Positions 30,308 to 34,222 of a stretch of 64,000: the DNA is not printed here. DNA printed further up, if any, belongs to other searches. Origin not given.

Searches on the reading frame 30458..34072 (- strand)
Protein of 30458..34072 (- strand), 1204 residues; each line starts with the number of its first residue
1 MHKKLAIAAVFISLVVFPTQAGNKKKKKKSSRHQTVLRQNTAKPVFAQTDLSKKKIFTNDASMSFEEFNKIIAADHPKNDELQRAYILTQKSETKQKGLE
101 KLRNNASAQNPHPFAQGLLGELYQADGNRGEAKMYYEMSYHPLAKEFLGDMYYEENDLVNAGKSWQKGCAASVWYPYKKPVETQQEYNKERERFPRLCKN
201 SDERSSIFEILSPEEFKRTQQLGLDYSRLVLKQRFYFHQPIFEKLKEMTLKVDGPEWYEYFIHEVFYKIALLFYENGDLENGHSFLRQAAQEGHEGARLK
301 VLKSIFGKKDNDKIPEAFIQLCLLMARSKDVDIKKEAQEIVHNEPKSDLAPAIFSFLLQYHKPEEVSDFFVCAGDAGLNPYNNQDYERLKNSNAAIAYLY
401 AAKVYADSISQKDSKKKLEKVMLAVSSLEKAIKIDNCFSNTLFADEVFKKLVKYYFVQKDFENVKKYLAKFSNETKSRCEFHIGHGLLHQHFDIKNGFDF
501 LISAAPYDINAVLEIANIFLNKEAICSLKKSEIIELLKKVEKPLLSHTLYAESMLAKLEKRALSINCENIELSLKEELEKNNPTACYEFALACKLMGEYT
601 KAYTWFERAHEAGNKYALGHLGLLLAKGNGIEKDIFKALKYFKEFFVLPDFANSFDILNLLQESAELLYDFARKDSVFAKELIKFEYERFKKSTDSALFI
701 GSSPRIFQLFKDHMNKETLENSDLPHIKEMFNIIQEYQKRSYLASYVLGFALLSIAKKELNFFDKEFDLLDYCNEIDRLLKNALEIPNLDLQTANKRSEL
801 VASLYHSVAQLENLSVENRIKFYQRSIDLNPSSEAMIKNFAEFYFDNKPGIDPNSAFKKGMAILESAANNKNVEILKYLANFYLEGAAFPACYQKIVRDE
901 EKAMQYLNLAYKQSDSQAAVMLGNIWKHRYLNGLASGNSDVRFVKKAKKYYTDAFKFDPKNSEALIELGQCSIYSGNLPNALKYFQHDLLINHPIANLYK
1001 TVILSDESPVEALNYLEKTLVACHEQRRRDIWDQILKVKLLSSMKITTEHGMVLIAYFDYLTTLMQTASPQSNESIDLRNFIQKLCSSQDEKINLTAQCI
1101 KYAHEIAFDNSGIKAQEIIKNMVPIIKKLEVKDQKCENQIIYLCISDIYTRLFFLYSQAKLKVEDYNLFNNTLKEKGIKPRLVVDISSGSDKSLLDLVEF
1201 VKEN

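Call 69: search_protein_families(library=pfam, proteins=[window:30458-34072:-])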
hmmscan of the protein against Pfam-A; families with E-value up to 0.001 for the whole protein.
window:30458-34072:- (1204 aa): 5 families
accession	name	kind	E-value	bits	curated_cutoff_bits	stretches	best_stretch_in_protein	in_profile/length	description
PF07719.23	TPR_2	-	2.5e-05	24.5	27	0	963-989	2-28/34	Tetratricopeptide repeat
PF14559.12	TPR_19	-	3.6e-05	24.4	25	0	946-986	9-49/68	Tetratricopeptide repeat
PF13428.12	TPR_14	-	8.9e-05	23.3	23.5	0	588-623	6-41/44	Tetratricopeptide repeat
PF20308.4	TPR-S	-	0.00011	23.2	27.6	0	885-960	30-91/102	Tetratricopeptide Repeats-Sensor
PF13181.12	TPR_8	-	0.00038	20.8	25.7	0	584-609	2-27/34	Tetratricopeptide repeat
